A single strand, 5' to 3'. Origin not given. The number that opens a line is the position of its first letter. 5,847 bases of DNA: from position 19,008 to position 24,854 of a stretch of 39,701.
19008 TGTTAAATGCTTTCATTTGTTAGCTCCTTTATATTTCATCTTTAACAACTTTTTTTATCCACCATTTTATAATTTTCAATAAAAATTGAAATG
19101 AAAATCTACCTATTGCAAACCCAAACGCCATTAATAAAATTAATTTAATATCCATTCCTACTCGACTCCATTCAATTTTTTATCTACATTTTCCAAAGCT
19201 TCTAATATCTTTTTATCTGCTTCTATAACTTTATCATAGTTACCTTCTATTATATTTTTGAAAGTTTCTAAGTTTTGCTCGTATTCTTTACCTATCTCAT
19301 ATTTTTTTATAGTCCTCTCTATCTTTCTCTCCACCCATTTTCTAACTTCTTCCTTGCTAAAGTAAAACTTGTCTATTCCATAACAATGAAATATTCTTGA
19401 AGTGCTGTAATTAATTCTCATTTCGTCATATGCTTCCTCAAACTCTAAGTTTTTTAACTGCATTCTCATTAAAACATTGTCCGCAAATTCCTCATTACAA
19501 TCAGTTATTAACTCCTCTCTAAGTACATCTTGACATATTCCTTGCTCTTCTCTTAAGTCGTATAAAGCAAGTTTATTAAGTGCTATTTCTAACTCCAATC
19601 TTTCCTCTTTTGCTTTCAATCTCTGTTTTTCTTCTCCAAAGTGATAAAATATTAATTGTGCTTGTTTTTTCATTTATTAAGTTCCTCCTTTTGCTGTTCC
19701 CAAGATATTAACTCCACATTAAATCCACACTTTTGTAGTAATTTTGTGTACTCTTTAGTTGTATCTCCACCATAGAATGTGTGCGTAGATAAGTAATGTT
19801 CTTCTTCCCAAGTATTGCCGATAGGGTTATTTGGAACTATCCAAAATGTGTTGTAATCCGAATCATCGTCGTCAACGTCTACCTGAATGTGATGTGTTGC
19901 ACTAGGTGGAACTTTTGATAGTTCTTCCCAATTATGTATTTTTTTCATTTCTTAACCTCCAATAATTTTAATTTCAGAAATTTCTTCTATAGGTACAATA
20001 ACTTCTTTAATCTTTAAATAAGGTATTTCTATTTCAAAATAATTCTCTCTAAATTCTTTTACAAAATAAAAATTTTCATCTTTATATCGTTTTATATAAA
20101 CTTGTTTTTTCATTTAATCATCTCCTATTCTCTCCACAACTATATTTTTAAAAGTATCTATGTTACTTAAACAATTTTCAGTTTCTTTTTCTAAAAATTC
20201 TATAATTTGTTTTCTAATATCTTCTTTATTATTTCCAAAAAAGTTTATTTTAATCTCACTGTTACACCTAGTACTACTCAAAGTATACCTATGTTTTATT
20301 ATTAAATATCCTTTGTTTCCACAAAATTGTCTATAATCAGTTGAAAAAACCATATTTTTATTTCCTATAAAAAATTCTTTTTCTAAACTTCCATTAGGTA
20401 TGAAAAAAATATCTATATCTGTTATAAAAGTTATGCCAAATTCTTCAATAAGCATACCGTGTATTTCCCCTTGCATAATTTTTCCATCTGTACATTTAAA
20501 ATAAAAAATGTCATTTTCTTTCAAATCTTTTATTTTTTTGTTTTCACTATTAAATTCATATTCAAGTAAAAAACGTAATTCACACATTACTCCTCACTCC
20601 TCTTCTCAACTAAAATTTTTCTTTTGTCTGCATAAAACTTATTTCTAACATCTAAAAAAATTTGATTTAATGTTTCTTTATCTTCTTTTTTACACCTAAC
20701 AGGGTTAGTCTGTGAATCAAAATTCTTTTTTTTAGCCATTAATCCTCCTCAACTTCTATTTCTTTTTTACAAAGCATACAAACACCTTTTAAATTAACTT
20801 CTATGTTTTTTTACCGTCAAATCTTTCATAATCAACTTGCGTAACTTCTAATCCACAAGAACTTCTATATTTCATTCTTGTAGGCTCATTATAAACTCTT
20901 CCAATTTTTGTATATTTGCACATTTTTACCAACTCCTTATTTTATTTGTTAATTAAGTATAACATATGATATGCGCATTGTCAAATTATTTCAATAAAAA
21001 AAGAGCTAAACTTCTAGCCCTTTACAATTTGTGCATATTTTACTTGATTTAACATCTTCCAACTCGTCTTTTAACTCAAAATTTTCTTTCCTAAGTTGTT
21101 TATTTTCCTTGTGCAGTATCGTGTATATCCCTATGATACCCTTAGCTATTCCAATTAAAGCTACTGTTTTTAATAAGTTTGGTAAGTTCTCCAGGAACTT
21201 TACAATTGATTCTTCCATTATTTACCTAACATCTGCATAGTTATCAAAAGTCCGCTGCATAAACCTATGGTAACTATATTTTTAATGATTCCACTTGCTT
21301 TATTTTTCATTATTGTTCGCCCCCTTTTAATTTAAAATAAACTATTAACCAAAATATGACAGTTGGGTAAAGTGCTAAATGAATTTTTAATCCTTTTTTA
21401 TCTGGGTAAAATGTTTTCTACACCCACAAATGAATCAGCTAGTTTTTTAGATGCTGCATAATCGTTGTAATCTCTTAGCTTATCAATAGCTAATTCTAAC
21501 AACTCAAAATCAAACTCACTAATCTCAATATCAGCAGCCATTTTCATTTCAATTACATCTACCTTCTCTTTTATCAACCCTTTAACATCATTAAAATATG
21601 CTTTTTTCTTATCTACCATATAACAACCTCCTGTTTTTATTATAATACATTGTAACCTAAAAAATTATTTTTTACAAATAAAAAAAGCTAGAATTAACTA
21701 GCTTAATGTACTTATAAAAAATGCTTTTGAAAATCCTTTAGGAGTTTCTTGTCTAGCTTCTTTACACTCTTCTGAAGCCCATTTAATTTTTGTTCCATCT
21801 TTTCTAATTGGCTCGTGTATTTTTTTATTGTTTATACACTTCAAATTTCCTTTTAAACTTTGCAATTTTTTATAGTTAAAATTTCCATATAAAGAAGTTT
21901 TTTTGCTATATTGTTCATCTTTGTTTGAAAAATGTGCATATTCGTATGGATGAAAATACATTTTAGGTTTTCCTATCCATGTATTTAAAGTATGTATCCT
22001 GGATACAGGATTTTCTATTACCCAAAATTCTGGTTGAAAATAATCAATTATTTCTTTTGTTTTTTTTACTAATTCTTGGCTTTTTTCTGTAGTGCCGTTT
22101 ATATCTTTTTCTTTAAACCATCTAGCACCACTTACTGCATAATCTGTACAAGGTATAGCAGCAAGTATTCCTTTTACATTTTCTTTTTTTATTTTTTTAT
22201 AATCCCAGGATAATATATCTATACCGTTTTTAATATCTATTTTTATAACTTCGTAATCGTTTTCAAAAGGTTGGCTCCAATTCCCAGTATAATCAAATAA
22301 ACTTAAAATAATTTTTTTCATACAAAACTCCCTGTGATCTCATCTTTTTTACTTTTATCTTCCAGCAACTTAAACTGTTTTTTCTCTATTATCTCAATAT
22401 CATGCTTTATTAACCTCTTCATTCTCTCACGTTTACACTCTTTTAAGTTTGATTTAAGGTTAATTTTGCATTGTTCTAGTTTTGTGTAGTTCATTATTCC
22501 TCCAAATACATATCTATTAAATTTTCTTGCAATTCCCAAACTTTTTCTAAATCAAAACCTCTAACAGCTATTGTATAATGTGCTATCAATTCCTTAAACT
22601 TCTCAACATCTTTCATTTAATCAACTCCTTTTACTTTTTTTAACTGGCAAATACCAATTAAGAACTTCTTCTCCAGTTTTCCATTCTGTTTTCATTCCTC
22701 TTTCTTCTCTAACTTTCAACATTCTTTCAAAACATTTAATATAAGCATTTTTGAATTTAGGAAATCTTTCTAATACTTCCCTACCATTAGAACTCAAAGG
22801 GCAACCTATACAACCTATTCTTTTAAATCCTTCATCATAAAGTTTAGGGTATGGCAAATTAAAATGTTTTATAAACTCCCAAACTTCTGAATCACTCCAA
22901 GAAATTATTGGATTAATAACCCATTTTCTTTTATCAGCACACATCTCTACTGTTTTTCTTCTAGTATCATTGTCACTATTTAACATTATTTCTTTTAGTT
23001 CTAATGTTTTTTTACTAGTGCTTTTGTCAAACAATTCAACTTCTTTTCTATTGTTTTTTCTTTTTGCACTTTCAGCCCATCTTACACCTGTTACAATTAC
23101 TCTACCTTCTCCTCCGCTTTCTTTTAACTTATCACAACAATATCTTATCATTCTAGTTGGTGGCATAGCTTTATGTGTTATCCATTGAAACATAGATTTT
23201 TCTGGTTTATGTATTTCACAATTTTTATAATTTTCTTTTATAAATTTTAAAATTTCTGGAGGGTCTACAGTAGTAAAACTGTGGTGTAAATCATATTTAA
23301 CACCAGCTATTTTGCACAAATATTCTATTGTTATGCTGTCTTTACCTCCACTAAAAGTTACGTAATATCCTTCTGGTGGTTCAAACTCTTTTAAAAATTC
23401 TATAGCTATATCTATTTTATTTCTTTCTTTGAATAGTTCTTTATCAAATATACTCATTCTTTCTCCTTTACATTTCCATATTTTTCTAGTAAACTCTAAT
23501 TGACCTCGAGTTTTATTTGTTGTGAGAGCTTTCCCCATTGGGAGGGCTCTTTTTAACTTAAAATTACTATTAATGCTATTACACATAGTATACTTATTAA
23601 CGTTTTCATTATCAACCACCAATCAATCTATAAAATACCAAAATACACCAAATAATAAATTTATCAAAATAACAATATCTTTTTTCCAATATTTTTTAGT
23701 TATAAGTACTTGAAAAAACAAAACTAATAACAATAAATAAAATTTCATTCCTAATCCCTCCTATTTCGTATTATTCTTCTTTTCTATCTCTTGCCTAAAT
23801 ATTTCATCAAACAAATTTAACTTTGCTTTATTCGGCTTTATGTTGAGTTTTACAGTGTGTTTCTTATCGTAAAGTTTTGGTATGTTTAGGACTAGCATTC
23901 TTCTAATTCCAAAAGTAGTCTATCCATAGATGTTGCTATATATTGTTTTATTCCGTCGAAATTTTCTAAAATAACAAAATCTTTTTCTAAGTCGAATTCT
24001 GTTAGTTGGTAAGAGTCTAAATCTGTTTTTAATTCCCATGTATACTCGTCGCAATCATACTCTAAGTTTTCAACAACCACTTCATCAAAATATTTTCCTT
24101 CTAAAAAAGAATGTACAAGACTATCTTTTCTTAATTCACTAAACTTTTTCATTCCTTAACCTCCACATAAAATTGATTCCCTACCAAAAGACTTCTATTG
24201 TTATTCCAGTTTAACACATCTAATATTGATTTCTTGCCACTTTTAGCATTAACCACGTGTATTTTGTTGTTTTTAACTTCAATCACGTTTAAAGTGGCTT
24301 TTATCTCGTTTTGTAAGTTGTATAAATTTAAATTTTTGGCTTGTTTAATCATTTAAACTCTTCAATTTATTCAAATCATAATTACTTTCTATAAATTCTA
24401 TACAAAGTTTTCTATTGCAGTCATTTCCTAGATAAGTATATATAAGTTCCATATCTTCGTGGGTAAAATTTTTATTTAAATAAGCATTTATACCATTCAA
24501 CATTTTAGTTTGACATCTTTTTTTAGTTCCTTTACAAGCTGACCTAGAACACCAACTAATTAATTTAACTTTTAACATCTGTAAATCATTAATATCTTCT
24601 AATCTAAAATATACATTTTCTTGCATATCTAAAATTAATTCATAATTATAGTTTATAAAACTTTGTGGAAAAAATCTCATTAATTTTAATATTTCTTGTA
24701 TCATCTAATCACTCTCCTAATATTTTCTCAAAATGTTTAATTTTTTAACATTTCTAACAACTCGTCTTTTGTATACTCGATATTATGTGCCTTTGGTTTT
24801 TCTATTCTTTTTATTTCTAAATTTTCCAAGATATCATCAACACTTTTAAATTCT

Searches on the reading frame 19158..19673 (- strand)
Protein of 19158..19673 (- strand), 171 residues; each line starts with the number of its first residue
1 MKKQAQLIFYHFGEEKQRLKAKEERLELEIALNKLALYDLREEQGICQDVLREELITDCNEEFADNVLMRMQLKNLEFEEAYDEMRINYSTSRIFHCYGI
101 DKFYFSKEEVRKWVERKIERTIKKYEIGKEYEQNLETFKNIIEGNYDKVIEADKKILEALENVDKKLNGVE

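Call 11: search_protein_families(library=phrogs, proteins=[window:19158-19673:-], max_evalue=0.001)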
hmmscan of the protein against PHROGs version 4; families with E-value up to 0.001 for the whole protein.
window:19158-19673:- (171 aa): 1 family
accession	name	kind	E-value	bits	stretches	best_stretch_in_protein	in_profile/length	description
phrog_2245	-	other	8.5e-05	23.4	1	5-137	125-215/218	nucleoside triphosphate pyrophosphohydrolase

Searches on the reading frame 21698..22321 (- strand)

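Call 11: search_protein_families(library=phrogs, proteins=[window:21698-22321:-], max_evalue=0.001)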
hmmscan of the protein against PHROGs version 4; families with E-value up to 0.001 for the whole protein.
window:21698-22321:- (207 aa): 3 families
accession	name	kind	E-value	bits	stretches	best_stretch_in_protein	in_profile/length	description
phrog_757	-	other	1.4e-34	120.3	1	1-202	13-215/247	DNA methyltransferase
phrog_2882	-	other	8.2e-05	23.1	1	81-151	142-211/262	DNA methyltransferase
phrog_363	-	other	0.00094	19.4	1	35-110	103-170/327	DNA methyltransferase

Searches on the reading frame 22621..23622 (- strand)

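Call 11: search_protein_families(library=phrogs, proteins=[window:22621-23622:-], max_evalue=0.001)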
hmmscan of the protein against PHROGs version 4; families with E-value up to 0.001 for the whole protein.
window:22621-23622:- (333 aa): 2 families
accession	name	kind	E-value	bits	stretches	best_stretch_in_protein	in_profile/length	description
phrog_424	-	moron, auxiliary metabolic gene and host takeover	5.8e-37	128.7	1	14-311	96-371/460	phosphoadenosine phosphosulfate reductase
phrog_2302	-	moron, auxiliary metabolic gene and host takeover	3.6e-13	50.2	1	174-264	162-226/381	phosphoadenosine phosphosulfate reductase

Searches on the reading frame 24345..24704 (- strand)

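Call 11: search_protein_families(library=phrogs, proteins=[window:24345-24704:-], max_evalue=0.001)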
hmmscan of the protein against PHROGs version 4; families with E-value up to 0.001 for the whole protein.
window:24345-24704:- (119 aa): 2 families
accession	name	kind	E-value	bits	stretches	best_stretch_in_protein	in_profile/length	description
phrog_7711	-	unknown function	5.5e-40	137.5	1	3-116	7-120/124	-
phrog_8205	-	unknown function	2.6e-17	64.1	1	1-98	53-151/169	-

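Call 36: search_protein_families(library=pfam, proteins=[window:24345-24704:-], max_evalue=0.01)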
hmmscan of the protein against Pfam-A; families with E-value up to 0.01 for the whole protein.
window:24345-24704:- (119 aa): 0 families
